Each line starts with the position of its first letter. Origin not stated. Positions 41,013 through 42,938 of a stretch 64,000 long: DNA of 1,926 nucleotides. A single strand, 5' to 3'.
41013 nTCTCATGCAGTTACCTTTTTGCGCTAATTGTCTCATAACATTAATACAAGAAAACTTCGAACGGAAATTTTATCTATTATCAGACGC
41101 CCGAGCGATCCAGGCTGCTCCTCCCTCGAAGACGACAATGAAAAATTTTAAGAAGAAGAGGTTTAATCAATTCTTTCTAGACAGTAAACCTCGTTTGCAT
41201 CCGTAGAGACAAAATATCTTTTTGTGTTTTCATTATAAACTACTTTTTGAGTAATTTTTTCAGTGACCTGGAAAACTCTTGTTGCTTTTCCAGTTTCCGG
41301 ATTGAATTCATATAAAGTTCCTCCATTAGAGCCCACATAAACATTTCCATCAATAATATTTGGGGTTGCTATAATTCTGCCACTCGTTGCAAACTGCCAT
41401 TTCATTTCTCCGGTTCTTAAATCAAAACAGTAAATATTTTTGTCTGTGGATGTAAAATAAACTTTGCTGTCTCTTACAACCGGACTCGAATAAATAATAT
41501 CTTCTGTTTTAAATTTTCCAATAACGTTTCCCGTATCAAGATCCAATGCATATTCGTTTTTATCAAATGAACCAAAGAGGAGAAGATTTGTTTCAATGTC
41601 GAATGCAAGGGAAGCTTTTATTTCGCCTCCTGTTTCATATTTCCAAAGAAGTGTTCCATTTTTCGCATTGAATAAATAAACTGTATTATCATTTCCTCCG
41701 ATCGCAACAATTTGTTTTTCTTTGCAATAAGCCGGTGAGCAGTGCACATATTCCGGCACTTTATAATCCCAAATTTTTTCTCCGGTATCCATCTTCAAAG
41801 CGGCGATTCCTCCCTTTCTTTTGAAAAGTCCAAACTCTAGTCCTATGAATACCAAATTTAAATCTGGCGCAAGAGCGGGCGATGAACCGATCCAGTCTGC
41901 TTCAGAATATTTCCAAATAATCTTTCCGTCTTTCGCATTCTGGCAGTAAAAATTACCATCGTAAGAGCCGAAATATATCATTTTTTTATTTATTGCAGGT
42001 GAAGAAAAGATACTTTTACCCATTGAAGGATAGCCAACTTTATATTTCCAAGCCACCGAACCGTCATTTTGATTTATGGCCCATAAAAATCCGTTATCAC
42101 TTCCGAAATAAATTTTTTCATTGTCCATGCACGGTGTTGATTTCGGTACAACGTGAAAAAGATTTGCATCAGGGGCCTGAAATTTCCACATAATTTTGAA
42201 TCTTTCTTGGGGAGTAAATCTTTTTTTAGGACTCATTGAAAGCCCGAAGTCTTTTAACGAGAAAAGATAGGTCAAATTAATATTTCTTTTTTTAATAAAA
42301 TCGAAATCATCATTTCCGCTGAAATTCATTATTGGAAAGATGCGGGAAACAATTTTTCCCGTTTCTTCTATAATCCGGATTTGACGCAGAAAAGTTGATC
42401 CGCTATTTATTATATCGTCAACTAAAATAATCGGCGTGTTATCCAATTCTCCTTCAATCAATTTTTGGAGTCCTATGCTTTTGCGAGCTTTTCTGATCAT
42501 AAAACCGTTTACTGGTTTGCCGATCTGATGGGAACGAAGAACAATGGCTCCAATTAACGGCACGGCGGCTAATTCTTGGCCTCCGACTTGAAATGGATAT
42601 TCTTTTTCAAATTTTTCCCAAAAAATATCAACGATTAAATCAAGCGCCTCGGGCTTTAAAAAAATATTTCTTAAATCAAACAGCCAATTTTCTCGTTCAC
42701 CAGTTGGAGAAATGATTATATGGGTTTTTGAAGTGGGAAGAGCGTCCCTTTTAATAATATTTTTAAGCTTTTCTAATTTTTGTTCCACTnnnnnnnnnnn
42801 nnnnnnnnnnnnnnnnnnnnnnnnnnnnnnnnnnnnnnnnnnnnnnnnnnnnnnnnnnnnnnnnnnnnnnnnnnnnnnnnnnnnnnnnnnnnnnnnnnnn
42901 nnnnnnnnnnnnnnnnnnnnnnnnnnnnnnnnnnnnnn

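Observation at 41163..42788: PyrE-like phosphoribosyltransferase fused to an 8-blade PQQ/BamB-type beta-propeller, translationally coupled to YcaO-SagB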

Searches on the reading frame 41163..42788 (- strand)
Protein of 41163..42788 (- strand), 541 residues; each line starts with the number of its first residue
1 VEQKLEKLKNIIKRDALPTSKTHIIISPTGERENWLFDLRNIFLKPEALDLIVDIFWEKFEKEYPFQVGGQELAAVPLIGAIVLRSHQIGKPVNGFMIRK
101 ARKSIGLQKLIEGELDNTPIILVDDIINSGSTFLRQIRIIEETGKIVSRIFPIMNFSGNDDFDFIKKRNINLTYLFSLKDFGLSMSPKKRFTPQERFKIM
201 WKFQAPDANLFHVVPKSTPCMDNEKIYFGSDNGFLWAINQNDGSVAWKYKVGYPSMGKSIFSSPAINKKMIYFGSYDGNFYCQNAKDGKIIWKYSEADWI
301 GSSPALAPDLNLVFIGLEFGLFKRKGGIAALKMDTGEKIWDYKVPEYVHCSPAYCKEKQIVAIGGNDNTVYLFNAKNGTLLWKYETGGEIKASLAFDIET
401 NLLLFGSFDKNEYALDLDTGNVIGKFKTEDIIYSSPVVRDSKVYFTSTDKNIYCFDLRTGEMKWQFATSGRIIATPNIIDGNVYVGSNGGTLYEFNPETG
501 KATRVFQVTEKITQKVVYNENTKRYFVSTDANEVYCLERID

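Call 5: search_protein_families(library=pfam, proteins=[window:41163-42788:-], max_evalue=0.01)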
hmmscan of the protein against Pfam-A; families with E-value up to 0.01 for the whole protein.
window:41163-42788:- (541 aa): 16 families
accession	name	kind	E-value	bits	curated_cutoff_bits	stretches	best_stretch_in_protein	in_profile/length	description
PF13570.13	Beta-prop_ACSF4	-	3.7e-63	214.4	133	2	326-538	29-242/329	Beta-alanine-activating enzyme, beta-propeller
PF13360.13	PQQ_2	-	6.3e-31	108.3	27.6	3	413-502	6-95/233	Outer membrane protein assembly factor BamB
PF25174.1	Beta-prop_THOC3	-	1.9e-11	43.9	305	2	268-429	100-254/272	THOC3 beta-propeller domain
PF01011.28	PQQ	-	3.6e-11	42.9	26.7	0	197-296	27-142/595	Glucose/ethanol/alcohol dehydrogenase, beta-propeller domain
PF23414.1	Beta-prop_EML_2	-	4.5e-11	43.1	90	1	269-384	11-120/266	Echinoderm microtubule-associated protein second beta-propeller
PF24807.1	WD40_CDC20-Fz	-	5.6e-07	29.6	200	1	357-464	19-127/292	CDC20/Fizzy WD40 domain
PF25173.1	Beta-prop_WDR3_1st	-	1.1e-06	29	154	1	353-461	36-146/184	WDR3 first beta-propeller domain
PF17005.11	WD40_like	-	2.8e-05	24.1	40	1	396-521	8-132/301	WD40-like domain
PF24796.1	WDR55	-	7.4e-05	22.4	200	1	357-503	18-172/296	WDR55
PF12894.13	ANAPC4_WD40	-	9.2e-05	23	22.9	1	353-430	2-80/91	Anaphase-promoting complex subunit 4 WD40 domain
PF24390.1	PRTase-CE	-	0.0001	22.7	27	1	103-193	92-186/253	PRTase-CE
PF25293.1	Beta-prop_EMC1_N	-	0.00042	20.5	34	0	328-426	43-108/219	EMC1 N-terminal beta-propeller domain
PF25171.1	Beta-prop_WDR36-Utp21_1st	-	0.0014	18.6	80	0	357-424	161-229/266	WDR36/Utp21 first beta-propeller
PF24814.1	WD40_Prp19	-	0.0017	17.9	320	0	356-410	17-71/281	Prp19 WD40 domain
PF14339.12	DUF4394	-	0.0042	16.9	29.6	0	480-514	37-71/230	Domain of unknown function (DUF4394)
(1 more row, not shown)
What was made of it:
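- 41166..42203 (-): 8-bladed PQQ/BamB-like beta-propeller (residues ~196-541). No signal peptide, so cytoplasmic. PF13570 214 bits and PF13360 (call 5).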

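Call 6: search_protein_families(library=ncbifam, proteins=[window:41163-42788:-], max_evalue=0.01)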
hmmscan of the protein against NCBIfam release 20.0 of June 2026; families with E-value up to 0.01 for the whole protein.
window:41163-42788:- (541 aa): 16 families
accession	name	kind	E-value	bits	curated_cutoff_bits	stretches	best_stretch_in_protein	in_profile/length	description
TIGR03300.1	assembly_YfgL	equivalog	2.3e-46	158.2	285.2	5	263-386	60-173/377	outer membrane protein assembly factor BamB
NF053615.1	SerThrKinAfsKStmc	equivalog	8.3e-27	94.2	1300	3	201-420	597-804/809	protein serine/threonine kinase AfsK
NF008351.0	PRK11138.1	equivalog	3.1e-26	91.8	423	3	221-295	118-187/394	outer membrane protein assembly factor BamB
TIGR03075.1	PQQ_enz_alc_DH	subfamily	7.9e-21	74.2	480.05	2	198-407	48-253/530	PQQ-dependent dehydrogenase, methanol/ethanol family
TIGR04528.1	acido_non_PQQ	subfamily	2.2e-18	66.3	650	3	196-298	31-132/493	acido-empty-quinoprotein group A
TIGR00336.1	pyrE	equivalog_domain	8e-16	58.3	106.8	1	30-181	19-173/173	orotate phosphoribosyltransferase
NF001729.0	PRK00455.1-3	equivalog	2e-06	27.4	245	1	37-191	46-201/231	orotate phosphoribosyltransferase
NF041516.1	PA2928_fam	subfamily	7.1e-06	25.6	70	0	454-505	318-373/376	PA2928 family protein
TIGR03074.1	PQQ_membr_DH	subfamily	6.4e-05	21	832.65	0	196-252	182-242/783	membrane-bound PQQ-dependent dehydrogenase, glucose/quinate/shikimate family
NF010382.0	PRK13809.1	equivalog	7.1e-05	22.3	208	1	29-181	32-181/210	orotate phosphoribosyltransferase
NF004034.0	PRK05500.1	equivalog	0.00023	19.9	656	1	30-172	310-447/478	bifunctional orotidine-5'-phosphate decarboxylase/orotate phosphoribosyltransferase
TIGR01367.1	pyrE_Therm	equivalog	0.0025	17.4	150.25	1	29-158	21-146/187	orotate phosphoribosyltransferase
TIGR01251.1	ribP_PPkin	subfamily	0.0044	16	113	1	96-144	186-237/309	ribose-phosphate diphosphokinase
NF050114.1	Rv3212_fam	equivalog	0.0055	15.9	150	0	443-525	304-380/393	Rv3212 family protein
NF002634.0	PRK02304.1-3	equivalog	0.0084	15.8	170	0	119-170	120-171/182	adenine phosphoribosyltransferase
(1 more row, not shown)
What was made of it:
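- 41163..42788 (-): FUS: 541-aa PRTase-propeller fusion protein (the finding). Domains (calls 5, 6).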
